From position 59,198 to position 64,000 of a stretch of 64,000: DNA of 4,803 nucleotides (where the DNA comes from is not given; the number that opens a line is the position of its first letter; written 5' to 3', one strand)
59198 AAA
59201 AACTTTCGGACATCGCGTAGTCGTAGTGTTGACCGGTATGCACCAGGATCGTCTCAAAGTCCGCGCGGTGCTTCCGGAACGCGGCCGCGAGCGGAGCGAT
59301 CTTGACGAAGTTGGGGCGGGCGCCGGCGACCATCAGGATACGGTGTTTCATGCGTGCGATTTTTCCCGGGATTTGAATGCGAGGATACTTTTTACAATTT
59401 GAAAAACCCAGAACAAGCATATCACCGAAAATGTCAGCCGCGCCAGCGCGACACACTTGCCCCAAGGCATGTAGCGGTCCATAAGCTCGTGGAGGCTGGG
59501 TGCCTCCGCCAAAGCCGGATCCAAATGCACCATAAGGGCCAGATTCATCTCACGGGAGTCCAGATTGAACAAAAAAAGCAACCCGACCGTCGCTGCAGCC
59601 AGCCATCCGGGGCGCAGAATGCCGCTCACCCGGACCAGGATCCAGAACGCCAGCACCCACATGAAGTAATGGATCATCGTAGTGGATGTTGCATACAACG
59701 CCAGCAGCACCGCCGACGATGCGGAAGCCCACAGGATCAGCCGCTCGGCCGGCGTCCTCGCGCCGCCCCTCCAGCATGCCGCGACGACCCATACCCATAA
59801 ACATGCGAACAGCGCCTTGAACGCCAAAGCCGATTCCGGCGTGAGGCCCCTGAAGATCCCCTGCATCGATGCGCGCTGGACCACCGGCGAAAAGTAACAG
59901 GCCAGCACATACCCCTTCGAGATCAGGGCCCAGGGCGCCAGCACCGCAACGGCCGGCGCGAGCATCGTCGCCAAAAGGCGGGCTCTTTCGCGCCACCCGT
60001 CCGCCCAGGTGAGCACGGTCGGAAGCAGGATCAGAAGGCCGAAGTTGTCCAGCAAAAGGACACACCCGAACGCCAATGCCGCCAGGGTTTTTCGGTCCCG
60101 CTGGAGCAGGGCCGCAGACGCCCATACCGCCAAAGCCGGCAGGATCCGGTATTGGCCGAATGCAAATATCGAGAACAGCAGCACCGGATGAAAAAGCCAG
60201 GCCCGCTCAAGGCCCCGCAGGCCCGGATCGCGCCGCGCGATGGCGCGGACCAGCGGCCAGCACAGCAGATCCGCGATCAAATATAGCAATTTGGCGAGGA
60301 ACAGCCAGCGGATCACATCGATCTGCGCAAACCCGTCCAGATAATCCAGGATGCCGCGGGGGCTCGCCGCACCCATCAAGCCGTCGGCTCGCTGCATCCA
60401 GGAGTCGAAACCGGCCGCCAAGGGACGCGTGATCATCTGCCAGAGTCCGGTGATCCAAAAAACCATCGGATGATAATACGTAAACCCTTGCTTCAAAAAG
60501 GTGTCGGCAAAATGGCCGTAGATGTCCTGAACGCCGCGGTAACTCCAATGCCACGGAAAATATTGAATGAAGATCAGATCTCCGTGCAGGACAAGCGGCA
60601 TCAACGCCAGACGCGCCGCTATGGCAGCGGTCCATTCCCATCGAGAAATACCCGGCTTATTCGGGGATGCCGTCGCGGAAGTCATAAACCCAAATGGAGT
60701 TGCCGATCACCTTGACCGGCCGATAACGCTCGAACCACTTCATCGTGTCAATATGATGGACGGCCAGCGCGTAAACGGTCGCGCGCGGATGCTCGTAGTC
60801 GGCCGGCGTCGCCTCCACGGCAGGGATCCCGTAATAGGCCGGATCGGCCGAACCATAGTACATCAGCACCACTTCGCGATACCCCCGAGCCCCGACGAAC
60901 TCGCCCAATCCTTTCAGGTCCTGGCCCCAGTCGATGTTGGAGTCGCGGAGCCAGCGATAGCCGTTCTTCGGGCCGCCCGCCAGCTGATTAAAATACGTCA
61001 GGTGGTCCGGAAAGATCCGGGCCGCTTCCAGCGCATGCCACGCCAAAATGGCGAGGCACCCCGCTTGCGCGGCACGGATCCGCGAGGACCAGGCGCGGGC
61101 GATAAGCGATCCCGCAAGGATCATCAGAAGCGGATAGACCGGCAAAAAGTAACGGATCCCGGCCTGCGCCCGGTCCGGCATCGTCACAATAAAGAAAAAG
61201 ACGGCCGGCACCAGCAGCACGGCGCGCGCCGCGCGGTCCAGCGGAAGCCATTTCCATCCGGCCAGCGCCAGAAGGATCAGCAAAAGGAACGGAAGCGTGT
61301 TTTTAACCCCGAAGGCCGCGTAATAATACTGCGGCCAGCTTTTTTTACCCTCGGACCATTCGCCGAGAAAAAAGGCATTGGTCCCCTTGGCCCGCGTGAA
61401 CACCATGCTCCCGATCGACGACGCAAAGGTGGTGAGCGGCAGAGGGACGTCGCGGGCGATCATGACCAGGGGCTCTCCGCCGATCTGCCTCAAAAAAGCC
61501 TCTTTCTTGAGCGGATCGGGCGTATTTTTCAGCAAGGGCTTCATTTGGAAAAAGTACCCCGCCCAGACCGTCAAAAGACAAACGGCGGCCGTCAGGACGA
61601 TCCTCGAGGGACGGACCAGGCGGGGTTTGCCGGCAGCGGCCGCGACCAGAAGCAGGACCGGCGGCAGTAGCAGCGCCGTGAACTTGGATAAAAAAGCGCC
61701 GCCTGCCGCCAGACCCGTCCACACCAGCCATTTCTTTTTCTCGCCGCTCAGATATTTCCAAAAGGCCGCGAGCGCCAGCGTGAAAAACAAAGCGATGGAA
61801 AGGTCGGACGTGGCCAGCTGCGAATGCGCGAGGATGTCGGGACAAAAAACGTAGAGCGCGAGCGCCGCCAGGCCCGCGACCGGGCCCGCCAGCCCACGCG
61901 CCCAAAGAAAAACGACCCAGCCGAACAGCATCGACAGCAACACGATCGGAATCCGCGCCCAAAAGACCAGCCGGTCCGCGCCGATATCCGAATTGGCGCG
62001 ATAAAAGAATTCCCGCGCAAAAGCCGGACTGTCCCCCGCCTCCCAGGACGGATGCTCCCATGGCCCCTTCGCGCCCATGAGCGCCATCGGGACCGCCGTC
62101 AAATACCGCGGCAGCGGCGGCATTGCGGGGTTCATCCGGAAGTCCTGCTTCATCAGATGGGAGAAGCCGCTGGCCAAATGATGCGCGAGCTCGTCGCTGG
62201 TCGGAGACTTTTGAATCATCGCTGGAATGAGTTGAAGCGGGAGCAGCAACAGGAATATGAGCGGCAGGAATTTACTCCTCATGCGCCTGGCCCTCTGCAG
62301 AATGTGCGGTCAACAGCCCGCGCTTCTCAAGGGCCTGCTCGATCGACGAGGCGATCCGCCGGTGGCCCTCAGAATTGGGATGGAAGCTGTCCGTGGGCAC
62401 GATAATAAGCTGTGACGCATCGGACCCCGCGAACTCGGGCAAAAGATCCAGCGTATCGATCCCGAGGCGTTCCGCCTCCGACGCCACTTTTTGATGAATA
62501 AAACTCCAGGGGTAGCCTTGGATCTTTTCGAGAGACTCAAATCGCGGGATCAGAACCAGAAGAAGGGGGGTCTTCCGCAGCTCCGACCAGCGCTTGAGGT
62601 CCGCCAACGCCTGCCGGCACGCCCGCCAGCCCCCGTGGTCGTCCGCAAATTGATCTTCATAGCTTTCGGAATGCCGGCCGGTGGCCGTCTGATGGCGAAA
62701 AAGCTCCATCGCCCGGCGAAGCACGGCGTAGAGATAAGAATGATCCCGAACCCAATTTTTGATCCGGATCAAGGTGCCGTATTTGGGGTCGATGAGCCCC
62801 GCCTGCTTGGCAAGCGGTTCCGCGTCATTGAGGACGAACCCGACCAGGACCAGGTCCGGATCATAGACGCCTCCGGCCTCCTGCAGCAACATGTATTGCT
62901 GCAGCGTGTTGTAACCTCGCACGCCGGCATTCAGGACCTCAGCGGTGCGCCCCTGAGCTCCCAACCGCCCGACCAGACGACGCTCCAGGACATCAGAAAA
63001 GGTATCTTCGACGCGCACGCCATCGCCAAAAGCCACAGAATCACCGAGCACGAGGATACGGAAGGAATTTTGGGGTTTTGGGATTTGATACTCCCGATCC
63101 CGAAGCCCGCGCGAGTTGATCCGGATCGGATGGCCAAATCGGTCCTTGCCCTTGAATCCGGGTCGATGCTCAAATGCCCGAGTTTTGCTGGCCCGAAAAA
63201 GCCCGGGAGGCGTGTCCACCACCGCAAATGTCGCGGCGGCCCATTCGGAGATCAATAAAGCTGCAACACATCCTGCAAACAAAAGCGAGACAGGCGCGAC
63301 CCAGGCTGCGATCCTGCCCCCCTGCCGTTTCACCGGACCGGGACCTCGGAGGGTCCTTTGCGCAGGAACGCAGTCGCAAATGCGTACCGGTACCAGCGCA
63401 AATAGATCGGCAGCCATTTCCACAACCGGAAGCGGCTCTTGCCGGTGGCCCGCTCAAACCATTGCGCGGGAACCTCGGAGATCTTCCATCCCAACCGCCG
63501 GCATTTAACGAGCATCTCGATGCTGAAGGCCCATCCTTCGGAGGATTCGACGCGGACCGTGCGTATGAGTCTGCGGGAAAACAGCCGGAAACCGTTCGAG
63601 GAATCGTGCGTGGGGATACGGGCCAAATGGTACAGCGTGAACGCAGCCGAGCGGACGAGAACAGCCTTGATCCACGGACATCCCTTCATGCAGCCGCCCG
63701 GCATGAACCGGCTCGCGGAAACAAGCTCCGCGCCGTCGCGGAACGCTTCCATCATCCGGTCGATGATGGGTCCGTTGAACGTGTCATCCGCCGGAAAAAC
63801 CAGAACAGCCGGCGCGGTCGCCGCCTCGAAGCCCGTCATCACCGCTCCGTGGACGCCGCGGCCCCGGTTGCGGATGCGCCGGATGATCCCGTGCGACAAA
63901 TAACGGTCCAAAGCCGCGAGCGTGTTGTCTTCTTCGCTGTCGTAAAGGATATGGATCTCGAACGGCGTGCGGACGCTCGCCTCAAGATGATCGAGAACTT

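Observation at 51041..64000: Reiterated GT-C / DHHW-SGNH / polyprenyl-P-sugar-synthase modules forming a periplasmic glycan-decoration array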

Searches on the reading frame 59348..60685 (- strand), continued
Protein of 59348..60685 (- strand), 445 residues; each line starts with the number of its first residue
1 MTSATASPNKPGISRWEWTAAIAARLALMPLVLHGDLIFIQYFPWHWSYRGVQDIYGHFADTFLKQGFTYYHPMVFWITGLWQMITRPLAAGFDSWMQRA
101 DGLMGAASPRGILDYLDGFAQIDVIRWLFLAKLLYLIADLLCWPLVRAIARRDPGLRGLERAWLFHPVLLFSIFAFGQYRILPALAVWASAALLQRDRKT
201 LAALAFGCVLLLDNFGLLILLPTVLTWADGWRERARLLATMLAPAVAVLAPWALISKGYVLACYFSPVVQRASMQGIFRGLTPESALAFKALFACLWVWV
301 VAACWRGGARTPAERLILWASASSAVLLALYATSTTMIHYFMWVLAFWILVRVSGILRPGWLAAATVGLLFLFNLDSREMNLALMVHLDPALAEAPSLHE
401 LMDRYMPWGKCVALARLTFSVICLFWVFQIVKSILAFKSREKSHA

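Call 95: search_protein_representatives(alignment_id=A3)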
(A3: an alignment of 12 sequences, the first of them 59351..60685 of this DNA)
Query: 12 sequences, 434 profile positions. Proteins with E-value up to 0.001 (for the whole library): 977; up to 1e-10: 497; up to 1e-30: 109. The best 150 are listed.
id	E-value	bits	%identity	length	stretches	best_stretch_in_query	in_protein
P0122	9.6e-189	644.2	-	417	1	15-428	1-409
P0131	2.1e-178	610.1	-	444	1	5-419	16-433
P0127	3.8e-173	592.8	-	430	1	4-427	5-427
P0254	1.8e-171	587.3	-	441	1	4-424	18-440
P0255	2.0e-168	577.3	-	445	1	9-429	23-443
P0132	1.9e-163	560.9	-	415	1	8-426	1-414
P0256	1.0e-142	492.5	-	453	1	5-427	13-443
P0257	6.6e-141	486.6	-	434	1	5-424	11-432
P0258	1.9e-137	475.2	-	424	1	15-419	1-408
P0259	2.1e-137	475.0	-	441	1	5-426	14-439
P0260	7.4e-132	456.8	-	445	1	5-421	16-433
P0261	5.9e-130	450.5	-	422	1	7-425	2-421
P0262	9.1e-123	426.8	-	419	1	15-424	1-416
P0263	2.7e-122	425.2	-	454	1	5-430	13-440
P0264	1.4e-121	422.9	-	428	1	4-418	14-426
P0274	5.1e-74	266.2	-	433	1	4-422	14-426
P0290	4.4e-55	203.8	-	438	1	5-414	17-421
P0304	2.0e-45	171.9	-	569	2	4-294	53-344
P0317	7.0e-40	153.7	-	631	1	4-424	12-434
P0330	4.0e-36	141.3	-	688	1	4-417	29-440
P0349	1.0e-31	126.8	-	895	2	56-421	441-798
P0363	4.4e-30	121.4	-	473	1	4-426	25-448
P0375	3.8e-28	115.0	-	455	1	5-419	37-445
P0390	6.7e-27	110.9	-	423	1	4-420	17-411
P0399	3.9e-26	108.4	-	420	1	57-422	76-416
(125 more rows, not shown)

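Call 96: search_protein_families(library=pfam, proteins=[P0274, P0290, P0304, P0317, P0330, P0349, P0363, P0375, P0390, P0399], max_evalue=0.01)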
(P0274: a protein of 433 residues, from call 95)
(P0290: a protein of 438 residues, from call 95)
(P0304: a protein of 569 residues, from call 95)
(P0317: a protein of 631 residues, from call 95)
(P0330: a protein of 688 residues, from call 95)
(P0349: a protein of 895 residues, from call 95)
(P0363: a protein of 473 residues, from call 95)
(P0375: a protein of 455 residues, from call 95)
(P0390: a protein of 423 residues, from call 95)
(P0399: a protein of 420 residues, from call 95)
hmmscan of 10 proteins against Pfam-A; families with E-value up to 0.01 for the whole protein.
P0274 (433 aa): 1 family
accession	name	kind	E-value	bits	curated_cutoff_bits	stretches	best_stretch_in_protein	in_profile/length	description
PF09594.16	GT87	-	5.6e-08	33.3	25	1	141-249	36-144/237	Glycosyltransferase family 87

P0290 (438 aa): 0 families

P0304 (569 aa): 0 families

P0317 (631 aa): 1 family
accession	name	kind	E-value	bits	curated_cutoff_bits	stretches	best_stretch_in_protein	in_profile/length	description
PF09594.16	GT87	-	1.6e-08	35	25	1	137-324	27-234/237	Glycosyltransferase family 87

P0330 (688 aa): 0 families

P0349 (895 aa): 1 family
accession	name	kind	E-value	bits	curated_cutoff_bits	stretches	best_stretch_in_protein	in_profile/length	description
PF09594.16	GT87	-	9.7e-08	32.5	25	1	503-616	37-147/237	Glycosyltransferase family 87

P0363 (473 aa): 0 families

P0375 (455 aa): 1 family
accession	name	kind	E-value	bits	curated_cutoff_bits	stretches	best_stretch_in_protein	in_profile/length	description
PF09594.16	GT87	-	1.4e-06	28.6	25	1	149-239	35-125/237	Glycosyltransferase family 87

P0390 (423 aa): 0 families

P0399 (420 aa): 1 family
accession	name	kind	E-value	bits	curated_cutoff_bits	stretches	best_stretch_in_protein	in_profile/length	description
PF09594.16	GT87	-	4.8e-06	26.9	25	1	127-269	25-167/237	Glycosyltransferase family 87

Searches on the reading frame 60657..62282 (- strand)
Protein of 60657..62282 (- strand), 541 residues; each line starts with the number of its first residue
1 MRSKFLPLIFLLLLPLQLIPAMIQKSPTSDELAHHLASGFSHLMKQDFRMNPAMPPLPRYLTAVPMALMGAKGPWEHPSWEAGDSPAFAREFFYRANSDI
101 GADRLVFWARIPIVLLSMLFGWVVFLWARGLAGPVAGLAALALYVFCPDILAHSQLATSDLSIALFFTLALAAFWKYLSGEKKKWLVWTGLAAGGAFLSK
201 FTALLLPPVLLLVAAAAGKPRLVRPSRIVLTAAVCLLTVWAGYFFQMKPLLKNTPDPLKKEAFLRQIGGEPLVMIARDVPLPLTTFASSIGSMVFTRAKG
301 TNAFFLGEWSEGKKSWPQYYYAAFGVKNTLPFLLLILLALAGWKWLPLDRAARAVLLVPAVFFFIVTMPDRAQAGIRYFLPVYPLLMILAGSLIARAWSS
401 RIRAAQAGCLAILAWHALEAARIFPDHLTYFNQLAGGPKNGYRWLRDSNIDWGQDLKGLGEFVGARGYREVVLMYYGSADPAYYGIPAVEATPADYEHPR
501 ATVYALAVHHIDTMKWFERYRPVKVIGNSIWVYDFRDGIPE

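Call 4: search_protein_families(library=pfam, proteins=[window:60657-62282:-], max_evalue=0.01)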
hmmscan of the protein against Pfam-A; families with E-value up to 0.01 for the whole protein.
window:60657-62282:- (541 aa): 2 families
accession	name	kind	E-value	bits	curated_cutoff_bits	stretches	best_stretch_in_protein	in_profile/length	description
PF13231.12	PMT_2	-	2e-14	54.6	26.1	1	108-239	23-154/160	Dolichyl-phosphate-mannose-protein mannosyltransferase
PF02366.24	PMT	-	1.5e-06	28.4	22.7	1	104-227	80-212/245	Dolichyl-phosphate-mannose-protein mannosyltransferase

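Call 17: search_protein_families(library=ncbifam, proteins=[window:60657-62282:-], max_evalue=0.01)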
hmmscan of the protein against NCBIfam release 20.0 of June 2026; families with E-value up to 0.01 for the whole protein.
window:60657-62282:- (541 aa): 2 families
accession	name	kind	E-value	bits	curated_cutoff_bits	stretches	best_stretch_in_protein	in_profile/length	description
TIGR03663.1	TIGR03663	subfamily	0.00085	18.5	126.25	1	108-211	72-174/435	flippase activity-associated protein Agl23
NF047440.1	LA3751_2_3_fam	subfamily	0.0082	15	200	1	323-403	280-363/460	LA_3751/LA_3752 family putative glycosyltransferase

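Call 43: search_solved_structures(query=window:60657-62282:-, max_evalue=1)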
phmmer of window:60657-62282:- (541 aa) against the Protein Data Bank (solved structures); distinct sequences matched with E-value up to 1: 0.

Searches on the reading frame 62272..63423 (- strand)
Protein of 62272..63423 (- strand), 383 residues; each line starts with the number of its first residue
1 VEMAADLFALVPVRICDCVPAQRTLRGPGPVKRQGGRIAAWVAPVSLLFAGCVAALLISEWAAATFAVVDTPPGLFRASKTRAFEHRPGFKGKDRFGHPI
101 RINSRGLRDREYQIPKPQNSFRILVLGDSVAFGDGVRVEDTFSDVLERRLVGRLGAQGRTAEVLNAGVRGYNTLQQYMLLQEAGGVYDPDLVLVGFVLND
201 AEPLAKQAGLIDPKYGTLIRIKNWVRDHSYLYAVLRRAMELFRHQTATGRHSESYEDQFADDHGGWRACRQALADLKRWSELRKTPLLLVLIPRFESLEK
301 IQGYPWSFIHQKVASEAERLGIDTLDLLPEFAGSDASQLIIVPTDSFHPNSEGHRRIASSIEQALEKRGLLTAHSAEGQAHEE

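Call 4: search_protein_families(library=pfam, proteins=[window:62272-63423:-], max_evalue=0.01)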
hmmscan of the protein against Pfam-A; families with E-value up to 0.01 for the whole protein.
window:62272-63423:- (383 aa): 2 families
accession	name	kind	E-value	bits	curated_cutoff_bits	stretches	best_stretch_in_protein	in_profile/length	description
PF13472.12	Lipase_GDSL_2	-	1.3e-12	49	32.9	1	125-356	1-178/178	GDSL-like Lipase/Acylhydrolase family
PF00657.28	Lipase_GDSL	-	3.4e-07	31.1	23.6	1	123-201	1-89/208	GDSL-like Lipase/Acylhydrolase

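Call 17: search_protein_families(library=ncbifam, proteins=[window:62272-63423:-], max_evalue=0.01)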
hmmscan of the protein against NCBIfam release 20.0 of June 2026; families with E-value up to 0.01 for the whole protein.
window:62272-63423:- (383 aa): 2 families
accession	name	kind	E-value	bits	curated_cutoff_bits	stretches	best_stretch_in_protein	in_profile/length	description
NF047474.1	GDSL_LA_2486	hypoth_equivalog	2.6e-12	46.6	300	1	92-365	58-325/326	LA_2486 family SGNH/GDSL-type esterase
NF047475.1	GDSL_LA_2490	hypoth_equivalog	1.7e-06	27.5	325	1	99-183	64-140/431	LA_2490 family SGNH/GDSL-type esterase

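Call 63: find_related_loci(query=A5, collection=metagenome_contigs, flank=8000)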
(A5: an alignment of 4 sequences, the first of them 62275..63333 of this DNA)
Query A5 (353 aa) in metagenome_contigs; peptide patterns used: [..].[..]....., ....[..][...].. (x = any residue, [..] = any of these).
330 stretches matched a pattern; 37 encode a relative of the query (tblastn E <= 1e-3); 37 distinct loci.
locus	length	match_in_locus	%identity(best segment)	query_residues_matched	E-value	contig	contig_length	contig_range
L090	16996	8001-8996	45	3-340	5e-95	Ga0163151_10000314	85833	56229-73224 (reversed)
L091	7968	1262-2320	30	10-335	2e-38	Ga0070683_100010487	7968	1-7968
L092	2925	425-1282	33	44-341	3e-37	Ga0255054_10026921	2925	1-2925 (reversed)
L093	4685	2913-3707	35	67-341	6e-37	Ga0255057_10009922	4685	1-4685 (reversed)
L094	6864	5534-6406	32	36-324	5e-37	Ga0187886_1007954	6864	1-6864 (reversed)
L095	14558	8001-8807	28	73-337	4e-33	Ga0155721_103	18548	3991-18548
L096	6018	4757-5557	34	71-335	1e-31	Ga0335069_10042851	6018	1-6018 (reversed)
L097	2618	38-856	33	73-337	6e-32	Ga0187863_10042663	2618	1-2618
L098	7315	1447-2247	33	71-335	4e-31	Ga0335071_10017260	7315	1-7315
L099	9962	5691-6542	30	59-337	3e-30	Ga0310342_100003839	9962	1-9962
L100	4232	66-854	34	77-343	9e-30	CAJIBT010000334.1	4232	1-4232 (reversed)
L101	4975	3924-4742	31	73-338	1e-29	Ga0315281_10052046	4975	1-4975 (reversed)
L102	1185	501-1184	32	71-291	4e-30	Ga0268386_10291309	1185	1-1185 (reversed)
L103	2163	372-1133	33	72-331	1e-29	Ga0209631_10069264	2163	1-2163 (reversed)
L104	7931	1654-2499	31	59-346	6e-29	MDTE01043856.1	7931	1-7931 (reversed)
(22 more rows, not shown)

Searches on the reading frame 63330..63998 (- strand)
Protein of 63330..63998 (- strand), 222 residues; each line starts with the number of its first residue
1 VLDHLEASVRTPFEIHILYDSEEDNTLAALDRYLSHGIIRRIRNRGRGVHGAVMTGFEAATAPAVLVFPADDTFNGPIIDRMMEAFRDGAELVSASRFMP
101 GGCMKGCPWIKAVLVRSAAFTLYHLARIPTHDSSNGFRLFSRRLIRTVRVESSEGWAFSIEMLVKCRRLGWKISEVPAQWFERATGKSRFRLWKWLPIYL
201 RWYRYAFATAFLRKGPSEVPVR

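Call 7: search_protein_families(library=pfam, proteins=[window:63330-63998:-], max_evalue=0.01)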
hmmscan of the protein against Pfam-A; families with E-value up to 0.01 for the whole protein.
window:63330-63998:- (222 aa): 1 family
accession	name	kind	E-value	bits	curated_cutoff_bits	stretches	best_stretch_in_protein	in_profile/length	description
PF00535.33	Glycos_transf_2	-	2.7e-14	53.9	23.3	1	11-147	26-166/168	Glycosyl transferase family 2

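Call 15: search_solved_structures(query=window:63330-63998:-, max_evalue=0.01)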
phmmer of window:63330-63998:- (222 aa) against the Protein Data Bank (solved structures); distinct sequences matched with E-value up to 0.01: 4.
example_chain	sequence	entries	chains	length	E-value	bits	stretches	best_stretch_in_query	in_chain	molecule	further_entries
5mlz_A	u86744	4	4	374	8.2e-12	48.4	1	13-201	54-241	Dolichol monophosphate mannose synthase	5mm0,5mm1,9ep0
5ekp_C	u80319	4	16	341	2.7e-05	27.1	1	9-150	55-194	Uncharacterized glycosyltransferase sll0501 | Glycosyltransferase sll0501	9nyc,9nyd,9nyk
9nye_A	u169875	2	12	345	2.7e-05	27.1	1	9-150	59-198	Glycosyltransferase sll0501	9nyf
5eke_A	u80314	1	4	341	2.8e-05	27.1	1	9-149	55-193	Uncharacterized glycosyltransferase sll0501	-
